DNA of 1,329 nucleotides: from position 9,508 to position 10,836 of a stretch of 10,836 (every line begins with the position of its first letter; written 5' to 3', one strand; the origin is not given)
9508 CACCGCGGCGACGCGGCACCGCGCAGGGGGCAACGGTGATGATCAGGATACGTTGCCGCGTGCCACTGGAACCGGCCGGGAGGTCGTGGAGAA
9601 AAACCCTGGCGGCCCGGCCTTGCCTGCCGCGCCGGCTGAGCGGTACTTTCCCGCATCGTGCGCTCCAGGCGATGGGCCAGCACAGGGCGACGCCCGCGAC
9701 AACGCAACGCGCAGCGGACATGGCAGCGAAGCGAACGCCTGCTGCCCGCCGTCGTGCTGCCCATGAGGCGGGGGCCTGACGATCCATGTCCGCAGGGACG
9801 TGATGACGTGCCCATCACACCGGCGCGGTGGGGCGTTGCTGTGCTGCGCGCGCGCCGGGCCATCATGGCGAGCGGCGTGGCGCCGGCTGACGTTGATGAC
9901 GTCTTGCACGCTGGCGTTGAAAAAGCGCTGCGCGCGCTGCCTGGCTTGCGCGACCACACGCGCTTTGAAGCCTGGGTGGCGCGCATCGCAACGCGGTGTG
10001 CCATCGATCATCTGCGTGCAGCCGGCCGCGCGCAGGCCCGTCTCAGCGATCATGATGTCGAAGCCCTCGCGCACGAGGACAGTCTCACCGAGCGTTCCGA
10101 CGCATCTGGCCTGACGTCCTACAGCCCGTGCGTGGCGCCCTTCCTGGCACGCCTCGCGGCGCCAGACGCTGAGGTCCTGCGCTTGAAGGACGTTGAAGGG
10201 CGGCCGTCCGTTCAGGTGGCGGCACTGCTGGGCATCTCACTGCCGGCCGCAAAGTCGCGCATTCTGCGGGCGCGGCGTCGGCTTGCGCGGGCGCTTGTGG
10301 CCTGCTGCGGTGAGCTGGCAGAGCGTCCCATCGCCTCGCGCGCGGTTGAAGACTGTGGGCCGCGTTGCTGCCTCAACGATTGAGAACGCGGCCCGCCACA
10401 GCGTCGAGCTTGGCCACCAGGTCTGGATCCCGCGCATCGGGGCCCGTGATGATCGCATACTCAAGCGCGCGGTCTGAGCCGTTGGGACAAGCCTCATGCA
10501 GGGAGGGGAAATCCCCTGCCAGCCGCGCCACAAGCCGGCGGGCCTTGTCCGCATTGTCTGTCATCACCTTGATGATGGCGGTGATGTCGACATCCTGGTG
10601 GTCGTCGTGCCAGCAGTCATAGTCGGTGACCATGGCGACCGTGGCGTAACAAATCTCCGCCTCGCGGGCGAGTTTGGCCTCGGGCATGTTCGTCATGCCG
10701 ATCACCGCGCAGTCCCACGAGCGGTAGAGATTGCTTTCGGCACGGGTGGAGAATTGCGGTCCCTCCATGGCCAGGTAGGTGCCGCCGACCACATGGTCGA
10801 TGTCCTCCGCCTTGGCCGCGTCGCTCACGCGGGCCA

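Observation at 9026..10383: Translationally coupled module: Cys-rich DUF2703-like protein plus ECF sigma factor with a Cys-rich C-terminal extension (candidate direct metal/redox-sensing system)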

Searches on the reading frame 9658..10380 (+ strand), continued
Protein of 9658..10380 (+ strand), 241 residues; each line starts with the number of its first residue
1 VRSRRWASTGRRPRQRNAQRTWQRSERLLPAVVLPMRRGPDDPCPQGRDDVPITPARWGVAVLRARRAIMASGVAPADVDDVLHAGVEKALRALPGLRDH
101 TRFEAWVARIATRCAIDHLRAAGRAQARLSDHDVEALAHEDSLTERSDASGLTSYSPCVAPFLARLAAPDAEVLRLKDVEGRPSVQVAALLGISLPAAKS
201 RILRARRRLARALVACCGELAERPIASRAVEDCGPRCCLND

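Call 38: search_protein_families(library=ncbifam, proteins=[L090:2117-2947:+, L091:3596-4414:+, L097:1908-2732:+, L112:1896-2750:+, L090:3593-4255:-, L159:3583-4710:+, L155:1905-2942:+, L098:2485-2904:+, L164:1346-2272:+, L143:3634-5313:+], max_evalue=0.00001)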
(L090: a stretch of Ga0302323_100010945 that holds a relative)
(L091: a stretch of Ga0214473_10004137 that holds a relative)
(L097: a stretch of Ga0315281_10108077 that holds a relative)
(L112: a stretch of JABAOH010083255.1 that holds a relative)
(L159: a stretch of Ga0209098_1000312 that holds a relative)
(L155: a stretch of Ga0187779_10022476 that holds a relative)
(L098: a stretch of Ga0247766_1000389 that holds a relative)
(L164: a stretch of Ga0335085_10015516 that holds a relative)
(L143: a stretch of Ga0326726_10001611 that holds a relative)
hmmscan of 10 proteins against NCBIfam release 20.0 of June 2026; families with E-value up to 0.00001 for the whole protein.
L090:2117-2947:+ (277 aa): 42 families (the best 25 are shown)
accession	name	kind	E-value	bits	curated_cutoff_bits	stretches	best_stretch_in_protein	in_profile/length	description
NF008823.0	PRK11873.1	subfamily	2.4e-105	351.9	263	1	5-261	3-270/272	arsenite methyltransferase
NF041537.1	ArsM_AhpD_UU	exception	1.6e-51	175.1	510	1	6-225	10-226/345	arsenite methyltransferase/AhpD domain selenoprotein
NF047649.1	MTase_UXPK_star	exception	3.9e-49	167.2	460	1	4-226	8-228/283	methyltransferase/UXPK-star double selenoprotein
NF041536.1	ArsM_DUF2284_UU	exception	4e-45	154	575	1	5-226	9-227/459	arsenite methyltransferase/DUF2284 domain selenoprotein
NF040538.1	methyl_ArsM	equivalog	1.6e-42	146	500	2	140-259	167-281/356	arsinothricin biosynthesis methyltransferase ArsM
NF045667.1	MTase_DVU1556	equivalog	9e-29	100.4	155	1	69-224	16-163/213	DVU_1556 family methyltransferase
NF038099.1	AsSugarArsM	exception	2.8e-28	99.1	400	1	51-233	34-225/321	arsenosugar biosynthesis arsenite methyltransferase ArsM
NF040539.1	AST_met_ArsM_2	exception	6e-25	88.6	240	1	78-226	59-210/262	putative arsinothricin biosynthesis methyltransferase ArsM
NF001240.0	PRK00216.1-1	equivalog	1.5e-17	63.5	378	1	70-180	58-169/251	bifunctional demethylmenaquinone methyltransferase/2-methoxy-6-polyprenyl-1,4-benzoquinol methylase UbiE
TIGR02072.1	BioC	equivalog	9e-17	61.7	184.95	1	77-224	36-174/244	malonyl-ACP O-methyltransferase BioC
NF043040.1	corrin_prot_MT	hypoth_equivalog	1.7e-15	57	180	1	73-194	38-162/216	corrinoid protein-associated methyltransferase CpaM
NF001244.0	PRK00216.1-5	equivalog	8e-15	54.8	216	1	73-186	46-160/236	bifunctional demethylmenaquinone methyltransferase/2-methoxy-6-polyprenyl-1,4-benzoquinol methylase UbiE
TIGR01934.1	MenG_MenH_UbiE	subfamily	9.7e-15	54.5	158.35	1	73-186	37-148/223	ubiquinone/menaquinone biosynthesis methyltransferase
NF052510.1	methyltran_MpqE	exception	1.4e-14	54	335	1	72-179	43-151/234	methyl-plastoquinone biosynthesis methyltransferase MpqE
TIGR02752.1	MenG_heptapren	equivalog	6.1e-13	48.8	419.85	1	73-181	43-151/231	demethylmenaquinone methyltransferase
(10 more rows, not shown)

L091:3596-4414:+ (273 aa): 42 families (the best 25 are shown)
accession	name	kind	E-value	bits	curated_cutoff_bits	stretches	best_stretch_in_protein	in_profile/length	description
NF008823.0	PRK11873.1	subfamily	6.7e-115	383.3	263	1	11-272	3-270/272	arsenite methyltransferase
NF041537.1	ArsM_AhpD_UU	exception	3.3e-57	193.9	510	1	6-237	4-227/345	arsenite methyltransferase/AhpD domain selenoprotein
NF047649.1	MTase_UXPK_star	exception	4.7e-55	186.6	460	1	6-235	4-226/283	methyltransferase/UXPK-star double selenoprotein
NF041536.1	ArsM_DUF2284_UU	exception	9.6e-51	172.5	575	1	6-237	4-227/459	arsenite methyltransferase/DUF2284 domain selenoprotein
NF040538.1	methyl_ArsM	equivalog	1.2e-47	162.8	500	2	151-243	167-261/356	arsinothricin biosynthesis methyltransferase ArsM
NF038099.1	AsSugarArsM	exception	1.1e-33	116.8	400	1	69-246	41-227/321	arsenosugar biosynthesis arsenite methyltransferase ArsM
NF040539.1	AST_met_ArsM_2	exception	5.7e-31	108.3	240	1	89-238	59-211/262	putative arsinothricin biosynthesis methyltransferase ArsM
NF045667.1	MTase_DVU1556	equivalog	9.5e-28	97.1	155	1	79-234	15-162/213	DVU_1556 family methyltransferase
NF001244.0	PRK00216.1-5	equivalog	1.2e-17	64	216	1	81-195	43-158/236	bifunctional demethylmenaquinone methyltransferase/2-methoxy-6-polyprenyl-1,4-benzoquinol methylase UbiE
NF001240.0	PRK00216.1-1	equivalog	5.5e-17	61.6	378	1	79-207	56-183/251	bifunctional demethylmenaquinone methyltransferase/2-methoxy-6-polyprenyl-1,4-benzoquinol methylase UbiE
NF052510.1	methyltran_MpqE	exception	1.1e-16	60.9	335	1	79-188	39-149/234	methyl-plastoquinone biosynthesis methyltransferase MpqE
NF043040.1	corrin_prot_MT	hypoth_equivalog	3.8e-16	59.2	180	1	83-236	37-200/216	corrinoid protein-associated methyltransferase CpaM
TIGR01934.1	MenG_MenH_UbiE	subfamily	6.3e-16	58.3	158.35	1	84-196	37-147/223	ubiquinone/menaquinone biosynthesis methyltransferase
TIGR02072.1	BioC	equivalog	2.5e-15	56.9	184.95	1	89-196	37-138/244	malonyl-ACP O-methyltransferase BioC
NF001243.0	PRK00216.1-4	equivalog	3.9e-15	55.8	235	1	83-189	44-150/237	demethylmenaquinone methyltransferase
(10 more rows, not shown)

L097:1908-2732:+ (275 aa): 36 families (the best 25 are shown)
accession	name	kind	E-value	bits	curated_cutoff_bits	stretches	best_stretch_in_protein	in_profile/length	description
NF008823.0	PRK11873.1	subfamily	1.4e-109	365.8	263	1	12-274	3-269/272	arsenite methyltransferase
NF047649.1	MTase_UXPK_star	exception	4.2e-50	170.3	460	1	10-241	7-228/283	methyltransferase/UXPK-star double selenoprotein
NF041537.1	ArsM_AhpD_UU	exception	6.4e-49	166.6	510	1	11-243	8-229/345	arsenite methyltransferase/AhpD domain selenoprotein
NF041536.1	ArsM_DUF2284_UU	exception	2.4e-44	151.4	575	1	12-244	9-230/459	arsenite methyltransferase/DUF2284 domain selenoprotein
NF040538.1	methyl_ArsM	equivalog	7.5e-42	143.8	500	2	155-273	167-281/356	arsinothricin biosynthesis methyltransferase ArsM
NF038099.1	AsSugarArsM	exception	3.8e-29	101.9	400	1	72-244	40-221/321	arsenosugar biosynthesis arsenite methyltransferase ArsM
NF040539.1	AST_met_ArsM_2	exception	3e-28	99.4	240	1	92-243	58-212/262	putative arsinothricin biosynthesis methyltransferase ArsM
NF045667.1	MTase_DVU1556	equivalog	1.1e-25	90.4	155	1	83-241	15-165/213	DVU_1556 family methyltransferase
TIGR02072.1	BioC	equivalog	1.7e-16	60.7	184.95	1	92-199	36-137/244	malonyl-ACP O-methyltransferase BioC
NF001244.0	PRK00216.1-5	equivalog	1.8e-16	60.1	216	1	87-199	45-158/236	bifunctional demethylmenaquinone methyltransferase/2-methoxy-6-polyprenyl-1,4-benzoquinol methylase UbiE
TIGR01934.1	MenG_MenH_UbiE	subfamily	3e-15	56.1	158.35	1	88-199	37-146/223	ubiquinone/menaquinone biosynthesis methyltransferase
NF001240.0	PRK00216.1-1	equivalog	3.1e-15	55.9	378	1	84-199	57-173/251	bifunctional demethylmenaquinone methyltransferase/2-methoxy-6-polyprenyl-1,4-benzoquinol methylase UbiE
NF052510.1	methyltran_MpqE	exception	3.2e-15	56.2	335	1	86-193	42-150/234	methyl-plastoquinone biosynthesis methyltransferase MpqE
NF043040.1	corrin_prot_MT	hypoth_equivalog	6.2e-14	51.9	180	1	88-201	38-154/216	corrinoid protein-associated methyltransferase CpaM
TIGR02752.1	MenG_heptapren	equivalog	6.9e-13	48.6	419.85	1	87-194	42-149/231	demethylmenaquinone methyltransferase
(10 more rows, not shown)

L112:1896-2750:+ (285 aa): 37 families (the best 25 are shown)
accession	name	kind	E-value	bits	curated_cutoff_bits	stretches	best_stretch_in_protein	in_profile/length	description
NF008823.0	PRK11873.1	subfamily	5.6e-98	327.8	263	1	17-285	4-269/272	arsenite methyltransferase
NF041537.1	ArsM_AhpD_UU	exception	1.2e-53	182.2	510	1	59-249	37-227/345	arsenite methyltransferase/AhpD domain selenoprotein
NF047649.1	MTase_UXPK_star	exception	7.5e-52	176.1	460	1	15-249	8-228/283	methyltransferase/UXPK-star double selenoprotein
NF041536.1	ArsM_DUF2284_UU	exception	6.1e-50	169.9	575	1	60-249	38-227/459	arsenite methyltransferase/DUF2284 domain selenoprotein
NF040538.1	methyl_ArsM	equivalog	2.3e-45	155.3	500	2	157-259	160-265/356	arsinothricin biosynthesis methyltransferase ArsM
NF038099.1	AsSugarArsM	exception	6.5e-29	101.1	400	1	83-253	43-222/321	arsenosugar biosynthesis arsenite methyltransferase ArsM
NF045667.1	MTase_DVU1556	equivalog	1.8e-28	99.5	155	1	91-246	15-162/213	DVU_1556 family methyltransferase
NF040539.1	AST_met_ArsM_2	exception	9.1e-23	81.4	240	1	100-254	58-216/262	putative arsinothricin biosynthesis methyltransferase ArsM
NF001240.0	PRK00216.1-1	equivalog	1.7e-19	69.9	378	1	91-203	56-169/251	bifunctional demethylmenaquinone methyltransferase/2-methoxy-6-polyprenyl-1,4-benzoquinol methylase UbiE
NF001244.0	PRK00216.1-5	equivalog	6.8e-17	61.5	216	1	93-205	43-156/236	bifunctional demethylmenaquinone methyltransferase/2-methoxy-6-polyprenyl-1,4-benzoquinol methylase UbiE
TIGR02072.1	BioC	equivalog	2.8e-16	60.1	184.95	1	100-212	36-141/244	malonyl-ACP O-methyltransferase BioC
TIGR01934.1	MenG_MenH_UbiE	subfamily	1.3e-15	57.3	158.35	1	94-205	35-144/223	ubiquinone/menaquinone biosynthesis methyltransferase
NF052510.1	methyltran_MpqE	exception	6.4e-15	55.2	335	1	92-201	40-150/234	methyl-plastoquinone biosynthesis methyltransferase MpqE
NF043040.1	corrin_prot_MT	hypoth_equivalog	9.2e-15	54.6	180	1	94-207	36-152/216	corrinoid protein-associated methyltransferase CpaM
TIGR02752.1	MenG_heptapren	equivalog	1.7e-14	53.9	419.85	1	94-204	41-151/231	demethylmenaquinone methyltransferase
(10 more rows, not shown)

L090:3593-4255:- (221 aa): 1 family
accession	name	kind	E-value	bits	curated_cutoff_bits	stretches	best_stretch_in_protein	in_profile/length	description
TIGR02690.1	resist_ArsH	equivalog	5e-116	385.4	292.25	1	3-206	16-219/219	arsenical resistance protein ArsH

L159:3583-4710:+ (376 aa): 2 families
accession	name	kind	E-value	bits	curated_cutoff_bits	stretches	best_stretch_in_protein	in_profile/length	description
NF033936.1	CuZnOut_SO0444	equivalog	1.4e-25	90.2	300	1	23-372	9-314/351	SO_0444 family Cu/Zn efflux transporter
NF040736.1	efflux_SaoE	equivalog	3.2e-20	72.7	325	1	13-145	9-141/352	efflux transporter SaoE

L155:1905-2942:+ (346 aa): 29 families (the best 25 are shown)
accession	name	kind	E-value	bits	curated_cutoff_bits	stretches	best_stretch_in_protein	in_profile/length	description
NF008823.0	PRK11873.1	subfamily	3.6e-98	328.4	263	1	79-333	18-269/272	arsenite methyltransferase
NF041537.1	ArsM_AhpD_UU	exception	4.2e-50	170.5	510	1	102-287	42-227/345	arsenite methyltransferase/AhpD domain selenoprotein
NF047649.1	MTase_UXPK_star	exception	1.2e-47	162.3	460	1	79-287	24-228/283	methyltransferase/UXPK-star double selenoprotein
NF041536.1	ArsM_DUF2284_UU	exception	1.9e-44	151.8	575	1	106-287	46-227/459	arsenite methyltransferase/DUF2284 domain selenoprotein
NF040538.1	methyl_ArsM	equivalog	2.5e-43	148.6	500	2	199-290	164-258/356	arsinothricin biosynthesis methyltransferase ArsM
NF038099.1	AsSugarArsM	exception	2.8e-30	105.6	400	1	113-303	35-234/321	arsenosugar biosynthesis arsenite methyltransferase ArsM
NF045667.1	MTase_DVU1556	equivalog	1.8e-27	96.2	155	1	130-288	16-166/213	DVU_1556 family methyltransferase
NF040539.1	AST_met_ArsM_2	exception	2.8e-20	73.3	240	1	136-288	56-211/262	putative arsinothricin biosynthesis methyltransferase ArsM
NF001240.0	PRK00216.1-1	equivalog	1.4e-14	53.8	378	1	131-242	58-170/251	bifunctional demethylmenaquinone methyltransferase/2-methoxy-6-polyprenyl-1,4-benzoquinol methylase UbiE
NF001244.0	PRK00216.1-5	equivalog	3.5e-14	52.7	216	1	132-244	44-157/236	bifunctional demethylmenaquinone methyltransferase/2-methoxy-6-polyprenyl-1,4-benzoquinol methylase UbiE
TIGR02072.1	BioC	equivalog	5.4e-14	52.6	184.95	1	138-244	36-136/244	malonyl-ACP O-methyltransferase BioC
NF043040.1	corrin_prot_MT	hypoth_equivalog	1.4e-13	50.7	180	1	132-246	36-153/216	corrinoid protein-associated methyltransferase CpaM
TIGR01934.1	MenG_MenH_UbiE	subfamily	2.5e-13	49.8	158.35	1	133-243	36-144/223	ubiquinone/menaquinone biosynthesis methyltransferase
TIGR02752.1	MenG_heptapren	equivalog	2.9e-13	49.9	419.85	1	133-241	42-150/231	demethylmenaquinone methyltransferase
NF052510.1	methyltran_MpqE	exception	3.9e-13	49.3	335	1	131-240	41-151/234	methyl-plastoquinone biosynthesis methyltransferase MpqE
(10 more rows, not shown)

L098:2485-2904:+ (140 aa): 4 families
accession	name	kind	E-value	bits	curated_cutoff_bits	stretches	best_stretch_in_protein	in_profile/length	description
NF007456.1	PRK10026.1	exception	4.3e-46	156.7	242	1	3-139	4-140/141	glutaredoxin-dependent arsenate reductase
TIGR00014.1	arsC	equivalog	2.5e-35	121.4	106.05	1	3-115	1-114/114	arsenate reductase (glutaredoxin)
TIGR01616.1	nitro_assoc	hypoth_equivalog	3.4e-07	30.4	109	1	2-99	2-97/126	nitrogenase-associated protein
TIGR01617.1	arsC_related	subfamily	2.2e-06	27.9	75.05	1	5-100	3-100/117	Spx/MgsR family RNA polymerase-binding regulatory protein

L164:1346-2272:+ (309 aa): 2 families
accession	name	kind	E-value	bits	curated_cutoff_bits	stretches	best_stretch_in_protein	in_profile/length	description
NF040736.1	efflux_SaoE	equivalog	6.6e-23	81.5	325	1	10-307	7-296/352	efflux transporter SaoE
NF033936.1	CuZnOut_SO0444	equivalog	3.5e-22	79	300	1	15-308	2-312/351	SO_0444 family Cu/Zn efflux transporter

L143:3634-5313:+ (560 aa): 2 families
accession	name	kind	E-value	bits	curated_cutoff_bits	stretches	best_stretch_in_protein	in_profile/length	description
NF040505.1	ArsO_flavin_mono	equivalog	1.1e-08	34.9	425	1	86-301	3-186/346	ArsO family NAD(P)H-dependent flavin-containing monooxygenase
TIGR04018.1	Bthiol_YpdA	hypoth_equivalog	5.8e-07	28.6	339.9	0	86-125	2-40/316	YpdA family putative bacillithiol disulfide reductase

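Call 82: predict_structure(alignment_id=A9)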
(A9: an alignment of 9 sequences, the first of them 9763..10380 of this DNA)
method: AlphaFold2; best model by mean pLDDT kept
length: 206 residues; sequences in the alignment: 9
mean_pLDDT: 58.1   pTM: 0.38
mean pLDDT of the five models: 58.1, 57.2, 54.2, 54.0, 53.5
residues with pLDDT >= 90: 9; 70-90: 43; 50-70: 72; < 50: 82
segments of 3 or more residues with pLDDT < 50: 1-23, 90-122, 184-206
pLDDT, mean of each block of 10 residues (from residue 1): 37 38 53 60 68 61 53 63 61 45 38 35 63 86 78 90 86 73 46 38 37
secondary structure, 60 per line:
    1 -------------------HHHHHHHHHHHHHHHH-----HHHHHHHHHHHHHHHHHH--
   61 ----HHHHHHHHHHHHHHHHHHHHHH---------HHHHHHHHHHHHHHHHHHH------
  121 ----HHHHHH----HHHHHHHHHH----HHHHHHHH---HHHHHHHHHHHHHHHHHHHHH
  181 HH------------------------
elements in order: H20-35 H41-58 H65-86 H96-114 H125-130 H135-144 H149-156 H160-182

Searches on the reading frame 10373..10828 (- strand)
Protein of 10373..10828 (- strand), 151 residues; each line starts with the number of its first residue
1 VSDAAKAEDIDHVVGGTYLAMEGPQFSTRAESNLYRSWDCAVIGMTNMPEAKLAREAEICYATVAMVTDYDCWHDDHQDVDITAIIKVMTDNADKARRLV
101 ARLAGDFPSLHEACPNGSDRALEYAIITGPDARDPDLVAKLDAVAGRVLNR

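Call 4: search_protein_families(library=pfam, proteins=[window:10373-10828:-], max_evalue=0.01)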
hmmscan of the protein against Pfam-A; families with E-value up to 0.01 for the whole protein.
window:10373-10828:- (151 aa): 1 family
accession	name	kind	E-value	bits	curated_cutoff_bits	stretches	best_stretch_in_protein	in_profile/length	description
PF01048.26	PNP_UDP_1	-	2.6e-20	73.2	25.1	1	3-103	133-231/233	Phosphorylase superfamily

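Call 5: search_protein_families(library=ncbifam, proteins=[window:10373-10828:-], max_evalue=0.01)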
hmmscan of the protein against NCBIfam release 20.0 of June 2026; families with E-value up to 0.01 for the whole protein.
window:10373-10828:- (151 aa): 11 families
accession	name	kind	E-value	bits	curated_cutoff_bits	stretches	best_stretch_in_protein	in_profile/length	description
NF006492.0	PRK08931.1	equivalog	1.1e-75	254.8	437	1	2-150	142-290/291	S-methyl-5'-thioadenosine phosphorylase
NF005657.0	PRK07432.1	equivalog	8.2e-46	156.4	453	1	6-142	149-283/291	S-methyl-5'-thioadenosine phosphorylase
TIGR01694.1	MTAP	equivalog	4.2e-36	124.5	274.85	1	5-102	140-236/240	S-methyl-5'-thioadenosine phosphorylase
NF006334.0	PRK08564.1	equivalog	1.8e-31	109.3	382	1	3-111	147-253/267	S-methyl-5'-thioadenosine phosphorylase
NF005876.0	PRK07823.1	equivalog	6.9e-26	91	306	1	5-108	143-246/267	S-methyl-5'-thioadenosine phosphorylase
NF006599.0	PRK09136.1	equivalog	1.1e-19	70.7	223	1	3-104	143-244/247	S-methyl-5'-thioinosine phosphorylase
NF006054.0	PRK08202.1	equivalog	1.6e-13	50.8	218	1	4-103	173-270/274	purine-nucleoside phosphorylase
TIGR01697.1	PNPH-PUNA-XAPA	subfamily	7e-12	45.2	197.1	1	2-101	147-243/247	inosine/guanosine/xanthosine phosphorylase family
TIGR01700.1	PNPH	equivalog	1.6e-09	37.5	293.35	1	5-103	150-247/249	purine nucleoside phosphorylase I, inosine and guanosine-specific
TIGR01698.1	PUNP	equivalog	8.5e-07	28.6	302.6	1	1-70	143-211/245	purine-nucleoside phosphorylase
TIGR01699.1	XAPA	equivalog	0.0015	18.2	370.9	1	3-69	148-213/248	xanthosine phosphorylase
